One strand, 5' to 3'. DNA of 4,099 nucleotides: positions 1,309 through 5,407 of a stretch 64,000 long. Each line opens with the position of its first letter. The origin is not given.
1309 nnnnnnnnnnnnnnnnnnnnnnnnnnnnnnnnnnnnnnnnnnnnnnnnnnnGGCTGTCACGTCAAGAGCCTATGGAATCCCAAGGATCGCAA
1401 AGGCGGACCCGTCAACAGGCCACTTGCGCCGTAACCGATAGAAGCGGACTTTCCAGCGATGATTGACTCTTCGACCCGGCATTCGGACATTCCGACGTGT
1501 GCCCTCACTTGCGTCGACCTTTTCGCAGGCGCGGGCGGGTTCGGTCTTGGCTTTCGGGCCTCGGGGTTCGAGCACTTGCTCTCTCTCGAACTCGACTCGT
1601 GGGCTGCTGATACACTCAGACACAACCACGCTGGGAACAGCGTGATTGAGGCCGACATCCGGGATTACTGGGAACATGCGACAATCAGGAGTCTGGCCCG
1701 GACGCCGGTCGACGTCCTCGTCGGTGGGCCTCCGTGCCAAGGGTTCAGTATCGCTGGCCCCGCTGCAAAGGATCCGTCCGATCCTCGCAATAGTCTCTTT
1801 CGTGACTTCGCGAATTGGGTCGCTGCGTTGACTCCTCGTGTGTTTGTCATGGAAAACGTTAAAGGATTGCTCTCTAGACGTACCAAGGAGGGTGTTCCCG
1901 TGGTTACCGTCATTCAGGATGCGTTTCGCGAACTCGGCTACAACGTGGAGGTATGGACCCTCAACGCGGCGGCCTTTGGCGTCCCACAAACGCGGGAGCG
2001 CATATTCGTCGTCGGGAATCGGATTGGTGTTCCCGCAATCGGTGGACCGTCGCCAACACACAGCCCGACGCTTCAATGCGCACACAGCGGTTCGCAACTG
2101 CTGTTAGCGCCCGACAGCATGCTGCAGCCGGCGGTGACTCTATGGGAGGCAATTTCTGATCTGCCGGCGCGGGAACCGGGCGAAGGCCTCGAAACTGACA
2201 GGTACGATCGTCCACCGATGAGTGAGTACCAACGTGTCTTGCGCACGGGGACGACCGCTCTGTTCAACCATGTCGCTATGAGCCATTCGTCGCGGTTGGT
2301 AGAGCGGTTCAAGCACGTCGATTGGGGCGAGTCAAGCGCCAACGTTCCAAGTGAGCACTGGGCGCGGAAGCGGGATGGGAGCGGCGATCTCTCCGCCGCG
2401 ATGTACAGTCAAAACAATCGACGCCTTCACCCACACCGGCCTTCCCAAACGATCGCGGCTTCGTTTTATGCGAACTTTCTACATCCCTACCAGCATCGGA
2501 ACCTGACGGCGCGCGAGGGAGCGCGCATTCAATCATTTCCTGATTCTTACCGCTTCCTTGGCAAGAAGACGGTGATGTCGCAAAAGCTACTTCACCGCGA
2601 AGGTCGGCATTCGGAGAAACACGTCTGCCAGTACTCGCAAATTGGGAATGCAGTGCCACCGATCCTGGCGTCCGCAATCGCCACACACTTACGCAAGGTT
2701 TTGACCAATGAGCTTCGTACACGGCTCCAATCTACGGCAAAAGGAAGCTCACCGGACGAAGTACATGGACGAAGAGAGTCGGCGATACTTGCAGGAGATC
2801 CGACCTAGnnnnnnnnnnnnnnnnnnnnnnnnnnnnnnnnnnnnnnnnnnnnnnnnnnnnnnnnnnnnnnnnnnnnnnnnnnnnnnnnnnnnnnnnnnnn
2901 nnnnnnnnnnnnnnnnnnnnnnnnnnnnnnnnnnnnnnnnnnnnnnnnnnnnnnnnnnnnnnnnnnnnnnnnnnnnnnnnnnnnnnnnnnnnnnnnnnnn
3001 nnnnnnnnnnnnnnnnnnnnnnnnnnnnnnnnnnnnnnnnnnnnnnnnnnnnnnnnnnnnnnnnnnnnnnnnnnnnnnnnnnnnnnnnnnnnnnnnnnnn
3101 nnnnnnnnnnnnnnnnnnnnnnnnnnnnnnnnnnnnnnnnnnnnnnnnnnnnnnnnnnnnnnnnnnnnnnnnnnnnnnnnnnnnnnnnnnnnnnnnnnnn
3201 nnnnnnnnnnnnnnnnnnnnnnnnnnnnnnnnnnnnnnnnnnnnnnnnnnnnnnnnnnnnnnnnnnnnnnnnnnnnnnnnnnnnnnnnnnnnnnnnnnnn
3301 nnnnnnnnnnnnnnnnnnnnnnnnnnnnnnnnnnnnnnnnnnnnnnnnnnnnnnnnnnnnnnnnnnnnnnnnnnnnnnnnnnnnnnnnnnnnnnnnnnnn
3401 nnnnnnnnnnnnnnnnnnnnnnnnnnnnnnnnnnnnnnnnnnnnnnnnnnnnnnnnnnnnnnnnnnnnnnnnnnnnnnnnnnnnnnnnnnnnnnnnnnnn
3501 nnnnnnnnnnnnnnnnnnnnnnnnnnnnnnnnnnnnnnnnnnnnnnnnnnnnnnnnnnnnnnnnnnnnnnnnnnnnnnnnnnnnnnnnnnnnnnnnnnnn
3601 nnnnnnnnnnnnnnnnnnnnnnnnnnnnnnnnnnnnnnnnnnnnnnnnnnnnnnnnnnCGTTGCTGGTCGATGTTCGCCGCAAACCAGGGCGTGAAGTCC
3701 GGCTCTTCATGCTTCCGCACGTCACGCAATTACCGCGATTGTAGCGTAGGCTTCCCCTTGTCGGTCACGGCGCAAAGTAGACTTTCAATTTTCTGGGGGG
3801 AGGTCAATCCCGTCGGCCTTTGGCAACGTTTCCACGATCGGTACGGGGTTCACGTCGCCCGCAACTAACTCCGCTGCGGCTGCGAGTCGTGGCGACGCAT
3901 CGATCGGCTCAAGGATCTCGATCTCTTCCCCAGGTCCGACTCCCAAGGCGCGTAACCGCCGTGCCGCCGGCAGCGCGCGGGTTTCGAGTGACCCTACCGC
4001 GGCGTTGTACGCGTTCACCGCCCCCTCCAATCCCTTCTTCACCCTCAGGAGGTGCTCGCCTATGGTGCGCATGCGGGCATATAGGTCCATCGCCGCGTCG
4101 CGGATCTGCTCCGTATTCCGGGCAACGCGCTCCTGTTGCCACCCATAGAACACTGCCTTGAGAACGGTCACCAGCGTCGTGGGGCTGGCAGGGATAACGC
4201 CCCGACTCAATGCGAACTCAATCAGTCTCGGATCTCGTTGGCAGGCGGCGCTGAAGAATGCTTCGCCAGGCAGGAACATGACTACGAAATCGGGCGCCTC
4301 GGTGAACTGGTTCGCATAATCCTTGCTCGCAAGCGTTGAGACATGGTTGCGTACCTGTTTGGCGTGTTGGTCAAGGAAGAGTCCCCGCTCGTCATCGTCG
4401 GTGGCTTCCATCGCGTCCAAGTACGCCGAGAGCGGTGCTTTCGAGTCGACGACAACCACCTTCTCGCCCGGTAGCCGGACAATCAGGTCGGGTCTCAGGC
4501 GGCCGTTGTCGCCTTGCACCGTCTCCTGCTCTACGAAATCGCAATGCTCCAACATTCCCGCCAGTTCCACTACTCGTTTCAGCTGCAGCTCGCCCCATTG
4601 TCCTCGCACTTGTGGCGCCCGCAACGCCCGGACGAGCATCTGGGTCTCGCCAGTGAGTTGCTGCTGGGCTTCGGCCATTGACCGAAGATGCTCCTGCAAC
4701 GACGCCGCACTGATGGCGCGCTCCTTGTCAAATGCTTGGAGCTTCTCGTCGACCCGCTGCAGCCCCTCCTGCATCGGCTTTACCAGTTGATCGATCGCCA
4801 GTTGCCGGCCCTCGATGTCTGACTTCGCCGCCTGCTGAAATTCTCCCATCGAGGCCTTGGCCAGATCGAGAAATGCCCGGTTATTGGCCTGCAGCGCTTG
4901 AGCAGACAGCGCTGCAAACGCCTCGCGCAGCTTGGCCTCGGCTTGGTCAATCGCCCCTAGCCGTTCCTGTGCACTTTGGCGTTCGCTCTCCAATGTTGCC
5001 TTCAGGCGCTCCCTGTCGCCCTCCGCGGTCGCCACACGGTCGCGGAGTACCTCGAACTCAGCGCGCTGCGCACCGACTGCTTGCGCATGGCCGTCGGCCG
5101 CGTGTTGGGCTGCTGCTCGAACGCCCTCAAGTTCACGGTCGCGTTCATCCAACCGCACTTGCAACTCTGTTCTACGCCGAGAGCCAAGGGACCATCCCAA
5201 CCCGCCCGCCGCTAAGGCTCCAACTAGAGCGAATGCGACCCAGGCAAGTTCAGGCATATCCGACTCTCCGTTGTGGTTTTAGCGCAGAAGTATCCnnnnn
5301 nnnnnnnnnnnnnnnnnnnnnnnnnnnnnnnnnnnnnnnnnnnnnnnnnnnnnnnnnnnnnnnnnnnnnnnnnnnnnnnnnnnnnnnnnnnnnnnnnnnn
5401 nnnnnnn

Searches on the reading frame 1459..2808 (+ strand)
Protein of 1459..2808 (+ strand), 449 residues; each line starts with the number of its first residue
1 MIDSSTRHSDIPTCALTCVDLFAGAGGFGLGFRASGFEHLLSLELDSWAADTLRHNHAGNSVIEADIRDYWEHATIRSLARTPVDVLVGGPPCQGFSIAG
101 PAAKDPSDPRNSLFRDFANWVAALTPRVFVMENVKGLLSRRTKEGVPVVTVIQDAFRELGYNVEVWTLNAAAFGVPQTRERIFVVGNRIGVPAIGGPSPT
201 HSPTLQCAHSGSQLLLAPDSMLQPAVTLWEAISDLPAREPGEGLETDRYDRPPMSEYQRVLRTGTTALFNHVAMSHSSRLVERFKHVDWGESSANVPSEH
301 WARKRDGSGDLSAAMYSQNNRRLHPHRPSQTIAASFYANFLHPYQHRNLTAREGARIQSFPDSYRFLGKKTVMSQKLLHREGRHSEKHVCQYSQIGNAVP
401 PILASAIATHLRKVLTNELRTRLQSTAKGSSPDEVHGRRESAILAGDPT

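Call 17: search_protein_families(library=padloc, proteins=[window:1459-2808:+], max_evalue=0.001)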
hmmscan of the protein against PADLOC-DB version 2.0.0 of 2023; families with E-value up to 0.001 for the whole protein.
window:1459-2808:+ (449 aa): 63 families (the best 25 are shown)
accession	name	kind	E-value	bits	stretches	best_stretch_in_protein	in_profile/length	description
PDLC03234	MTase_II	-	1.4e-123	410.8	1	15-417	4-368/375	Type II methyltransferase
PDLC03378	MTase_II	-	4.1e-86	287.4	1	16-421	3-336/344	Type II methyltransferase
PDLC03326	MTase_II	-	4e-85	284.5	2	17-374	6-353/412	Type II methyltransferase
PDLC00033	DruM2|DruM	-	5.9e-81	270.6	2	15-374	21-341/368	DNA cytosine methylase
PDLC00026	DruM2|DruM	-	1.5e-62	210.1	2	15-374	4-295/336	DNA cytosine methylase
PDLC03237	MTase_II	-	1.6e-61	206.4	2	15-190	793-971/1036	Type II methyltransferase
PDLC02648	DrmMII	-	4.2e-60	201.9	1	14-415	20-451/468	DrmMII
PDLC03272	MTase_II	-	2.8e-59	199.3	1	15-425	74-400/407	Type II methyltransferase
PDLC02656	DrmMII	-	1.5e-58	196.8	2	17-240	6-237/491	DrmMII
PDLC02649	DrmMII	-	1.9e-54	183.2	2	76-417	108-420/422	DrmMII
PDLC02650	DrmMII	-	4.8e-51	172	2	15-140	8-139/435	DrmMII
PDLC03343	MTase_II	-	3.6e-47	159.3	2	16-278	6-253/462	Type II methyltransferase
PDLC00027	DruM2|DruM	-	3.7e-46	156.1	2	17-243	13-217/361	DNA cytosine methylase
PDLC00031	DruM2|DruM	-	1.1e-45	154.3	2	17-242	13-216/361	DNA cytosine methylase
PDLC03307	MTase_II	-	3.1e-45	153.1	3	17-143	2-120/382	Type II methyltransferase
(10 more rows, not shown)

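Call 41: find_encoding_contigs(protein=window:1459-2808:+, flank=10000, max_places=4)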
Protein window:1459-2808:+ (449 aa): 17 contigs read that carry it; 4 places shown.
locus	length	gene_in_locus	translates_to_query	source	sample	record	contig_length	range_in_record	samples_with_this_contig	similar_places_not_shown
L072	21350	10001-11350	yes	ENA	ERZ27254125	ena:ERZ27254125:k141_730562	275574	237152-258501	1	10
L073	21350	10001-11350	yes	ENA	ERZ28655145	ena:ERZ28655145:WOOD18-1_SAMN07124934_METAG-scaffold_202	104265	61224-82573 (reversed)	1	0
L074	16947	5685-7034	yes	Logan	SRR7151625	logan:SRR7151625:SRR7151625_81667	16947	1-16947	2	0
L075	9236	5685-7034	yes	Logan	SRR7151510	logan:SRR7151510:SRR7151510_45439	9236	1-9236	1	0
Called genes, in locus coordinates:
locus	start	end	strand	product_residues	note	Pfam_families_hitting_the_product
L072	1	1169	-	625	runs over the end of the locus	PF24389:ORC-CDC6-like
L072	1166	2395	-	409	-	PF24408:wHTH-Calcineurin_assc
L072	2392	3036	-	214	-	PF02086:MethyltransfD12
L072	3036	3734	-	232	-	-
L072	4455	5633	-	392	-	PF00589:Phage_integrase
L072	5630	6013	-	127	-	-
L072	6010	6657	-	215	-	PF02796:HTH_7 (weak), PF08279:HTH_11 (faint), PF13384:HTH_23, PF08281:Sigma70_r4_2 (weak), PF13518:HTH_28 (faint), PF13936:HTH_38 (faint)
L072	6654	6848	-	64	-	-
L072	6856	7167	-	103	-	-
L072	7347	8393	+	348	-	PF07714:PK_Tyr_Ser-Thr, PF00069:Pkinase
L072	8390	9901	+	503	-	PF07719:TPR_2 (faint), PF13424:TPR_12 (faint), PF14559:TPR_19 (faint)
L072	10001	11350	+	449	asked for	PF00145:DNA_methylase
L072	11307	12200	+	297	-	PF09549:RE_Bpu10I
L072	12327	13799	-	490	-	PF02646:RmuC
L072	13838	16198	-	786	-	PF02463:SMC_N, PF13175:AAA_15 (weak), PF13476:AAA_23 (weak), PF13555:AAA_29 (faint), PF13166:AAA_13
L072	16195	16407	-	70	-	-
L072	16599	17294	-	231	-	-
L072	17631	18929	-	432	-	PF03235:GmrSD_N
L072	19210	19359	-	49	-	-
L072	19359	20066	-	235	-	-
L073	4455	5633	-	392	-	PF00589:Phage_integrase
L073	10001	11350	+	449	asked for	PF00145:DNA_methylase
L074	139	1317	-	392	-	PF00589:Phage_integrase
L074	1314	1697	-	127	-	-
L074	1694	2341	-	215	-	PF02796:HTH_7 (weak), PF08279:HTH_11 (faint), PF13384:HTH_23, PF08281:Sigma70_r4_2 (weak), PF13518:HTH_28 (faint), PF13936:HTH_38 (faint)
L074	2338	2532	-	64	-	-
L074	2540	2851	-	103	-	-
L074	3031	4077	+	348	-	PF07714:PK_Tyr_Ser-Thr, PF00069:Pkinase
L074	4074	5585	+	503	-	PF07719:TPR_2 (faint), PF13424:TPR_12 (faint), PF14559:TPR_19 (faint)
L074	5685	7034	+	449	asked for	PF00145:DNA_methylase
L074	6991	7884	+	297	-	PF09549:RE_Bpu10I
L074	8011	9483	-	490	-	PF02646:RmuC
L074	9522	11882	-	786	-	PF02463:SMC_N, PF13175:AAA_15 (weak), PF13476:AAA_23 (weak), PF13555:AAA_29 (faint), PF13166:AAA_13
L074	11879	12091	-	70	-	-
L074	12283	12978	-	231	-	-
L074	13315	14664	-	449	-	PF03235:GmrSD_N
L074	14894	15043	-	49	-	-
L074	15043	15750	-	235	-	-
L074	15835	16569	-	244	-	-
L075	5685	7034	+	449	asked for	PF00145:DNA_methylase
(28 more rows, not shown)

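Call 46: search_protein_families(library=pfam, proteins=[L072:6010-6657:-, L072:5630-6013:-, L072:4455-5633:-, L072:6856-7167:-, L072:6654-6848:-, L072:3036-3734:-], max_evalue=0.01)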
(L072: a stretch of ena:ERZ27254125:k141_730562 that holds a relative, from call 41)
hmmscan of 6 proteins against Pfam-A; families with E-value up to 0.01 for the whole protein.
L072:6010-6657:- (215 aa): 16 families
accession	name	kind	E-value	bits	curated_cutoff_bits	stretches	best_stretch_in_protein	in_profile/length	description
PF13384.12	HTH_23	-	4.9e-09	36.2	24.6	1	30-60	10-40/50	Homeodomain-like domain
PF02796.21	HTH_7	-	6e-08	33.1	23.8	1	23-58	7-42/45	Helix-turn-helix domain of resolvase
PF08281.18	Sigma70_r4_2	-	5.6e-07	29.5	25.7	1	32-59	20-48/54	Sigma-70, region 4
PF13551.12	HTH_29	-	1.4e-05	25.6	28.1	1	30-60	4-35/64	Winged helix-turn helix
PF13518.12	HTH_28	-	1.7e-05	25.2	25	1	29-60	4-35/52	Helix-turn-helix domain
PF13936.12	HTH_38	-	2.1e-05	24.6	27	1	32-59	15-42/44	Helix-turn-helix domain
PF08279.18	HTH_11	-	2.2e-05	24.7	25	1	26-61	4-39/55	HTH domain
PF13730.12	HTH_36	-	4.9e-05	23.5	25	1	39-62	27-50/55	Helix-turn-helix domain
PF01381.28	HTH_3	-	0.00011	22.6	23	1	35-62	7-35/55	Helix-turn-helix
PF00196.25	GerE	-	0.00055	19.9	23.5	1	32-61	12-41/57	Bacterial regulatory proteins, luxR family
PF13613.12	HTH_Tnp_4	-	0.00071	19.6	27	1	35-65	17-47/53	Helix-turn-helix of DDE superfamily endonuclease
PF13560.12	HTH_31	-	0.0014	19.3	27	1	35-57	12-34/64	Helix-turn-helix domain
PF13412.12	HTH_24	-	0.0017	18.3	21.9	1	37-60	17-40/48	Winged helix-turn-helix DNA-binding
PF07638.17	Sigma70_ECF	-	0.0023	18.3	21.1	1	29-57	142-171/185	ECF sigma factor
PF15978.11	TnsD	-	0.003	17.1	32.4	1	30-64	194-226/355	Tn7-like transposition protein D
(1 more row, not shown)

L072:5630-6013:- (127 aa): 1 family
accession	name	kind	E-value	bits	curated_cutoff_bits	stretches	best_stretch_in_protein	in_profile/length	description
PF12728.13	HTH_17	-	0.0065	17.1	27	0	49-90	2-43/51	Helix-turn-helix domain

L072:4455-5633:- (392 aa): 1 family
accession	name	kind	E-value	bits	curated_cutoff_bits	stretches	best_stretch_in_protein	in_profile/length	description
PF00589.27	Phage_integrase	-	4e-16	59.7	27.1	1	226-373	29-169/172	Phage integrase family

L072:6856-7167:- (103 aa): 1 family
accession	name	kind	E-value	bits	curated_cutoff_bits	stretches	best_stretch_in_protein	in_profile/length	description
PF12728.13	HTH_17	-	0.0027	18.4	27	1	54-92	13-50/51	Helix-turn-helix domain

L072:6654-6848:- (64 aa): 0 families

L072:3036-3734:- (232 aa): 0 families

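Call 53: find_related_loci(query=L072:4455-5633:-, collection=viral_contigs, flank=10000)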
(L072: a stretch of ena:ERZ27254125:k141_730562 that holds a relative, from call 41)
Query L072:4455-5633:- (392 aa) in viral_contigs; peptide patterns used: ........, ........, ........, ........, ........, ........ (x = any residue, [..] = any of these).
217 stretches matched a pattern; 117 encode a relative of the query (tblastn E <= 1e-3); the best 80 are kept; 80 distinct loci.
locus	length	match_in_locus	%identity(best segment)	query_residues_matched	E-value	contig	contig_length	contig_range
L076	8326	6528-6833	31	147-253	2e-8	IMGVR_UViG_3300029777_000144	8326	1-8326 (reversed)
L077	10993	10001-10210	37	192-261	2e-8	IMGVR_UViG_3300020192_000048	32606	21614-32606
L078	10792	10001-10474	26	146-296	3e-7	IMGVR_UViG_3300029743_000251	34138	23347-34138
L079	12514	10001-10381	30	184-296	6e-7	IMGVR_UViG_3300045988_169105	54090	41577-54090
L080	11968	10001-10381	30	184-296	6e-7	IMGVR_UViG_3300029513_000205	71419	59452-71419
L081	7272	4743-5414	25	151-385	1e-6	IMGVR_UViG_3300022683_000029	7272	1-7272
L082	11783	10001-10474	26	146-296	2e-6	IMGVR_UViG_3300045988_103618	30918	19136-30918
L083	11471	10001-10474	26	146-296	2e-6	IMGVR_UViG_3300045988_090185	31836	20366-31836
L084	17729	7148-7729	25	63-279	2e-6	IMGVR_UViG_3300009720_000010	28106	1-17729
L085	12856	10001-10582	25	63-279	2e-6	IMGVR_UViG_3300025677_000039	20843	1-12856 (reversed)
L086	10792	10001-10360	23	141-254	3e-6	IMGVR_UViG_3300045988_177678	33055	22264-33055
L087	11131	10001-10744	22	20-290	3e-6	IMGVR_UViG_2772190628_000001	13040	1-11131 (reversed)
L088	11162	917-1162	28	224-309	3e-6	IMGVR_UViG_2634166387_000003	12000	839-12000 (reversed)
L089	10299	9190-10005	21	38-298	3e-6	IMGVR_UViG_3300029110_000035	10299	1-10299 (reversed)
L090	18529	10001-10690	23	38-269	3e-6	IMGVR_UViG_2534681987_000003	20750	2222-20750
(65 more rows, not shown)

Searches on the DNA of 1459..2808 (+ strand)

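Call 57: search_rna_families(sources=[L072], threshold=evalue, max_evalue=1)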
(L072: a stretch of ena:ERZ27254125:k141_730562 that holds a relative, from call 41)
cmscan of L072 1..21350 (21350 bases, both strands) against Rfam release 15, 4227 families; matches with E-value up to 1: 1.
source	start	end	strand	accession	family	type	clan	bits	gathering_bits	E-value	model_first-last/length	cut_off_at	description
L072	21216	21277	-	RF04354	Plastid-ycf2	Cis-reg;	-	23.6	65.7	0.67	1-75/75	no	Plastid-ycf2 5UTR RNA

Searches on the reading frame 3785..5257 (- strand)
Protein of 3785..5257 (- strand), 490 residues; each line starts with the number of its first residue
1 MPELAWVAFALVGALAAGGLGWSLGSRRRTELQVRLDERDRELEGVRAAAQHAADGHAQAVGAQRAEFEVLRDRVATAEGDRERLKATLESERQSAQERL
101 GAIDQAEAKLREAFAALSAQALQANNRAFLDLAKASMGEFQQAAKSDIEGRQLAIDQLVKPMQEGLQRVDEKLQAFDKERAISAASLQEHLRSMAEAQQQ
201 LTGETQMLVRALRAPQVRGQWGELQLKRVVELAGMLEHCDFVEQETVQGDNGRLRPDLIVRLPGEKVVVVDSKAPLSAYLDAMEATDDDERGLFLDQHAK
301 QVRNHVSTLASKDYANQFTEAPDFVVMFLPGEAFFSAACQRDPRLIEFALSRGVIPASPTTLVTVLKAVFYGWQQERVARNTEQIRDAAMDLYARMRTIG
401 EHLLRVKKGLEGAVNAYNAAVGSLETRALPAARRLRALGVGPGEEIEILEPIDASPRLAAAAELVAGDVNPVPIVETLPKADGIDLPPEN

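Call 6: search_protein_families(library=pfam, proteins=[window:3785-5257:-], max_evalue=0.01)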
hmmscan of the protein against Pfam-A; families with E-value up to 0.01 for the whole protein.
window:3785-5257:- (490 aa): 3 families
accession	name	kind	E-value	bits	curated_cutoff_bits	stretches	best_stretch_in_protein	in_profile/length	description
PF02646.22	RmuC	-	6.8e-99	331.1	26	1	154-442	2-288/291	RmuC family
PF04108.17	ATG17_like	-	0.0021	18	43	1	71-260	40-203/355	Autophagy protein ATG17-like domain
PF07926.17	TPR_MLP1_2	-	0.009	16.5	36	1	51-120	51-118/129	TPR/MLP1/MLP2-like protein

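Call 17: search_protein_families(library=padloc, proteins=[window:3785-5257:-], max_evalue=0.001)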
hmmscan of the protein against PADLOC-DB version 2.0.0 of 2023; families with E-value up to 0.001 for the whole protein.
window:3785-5257:- (490 aa): 1 family
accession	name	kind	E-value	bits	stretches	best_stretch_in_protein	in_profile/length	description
PDLC03812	RTasRmuC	-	1.8e-53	179.7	1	8-424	9-402/439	DRT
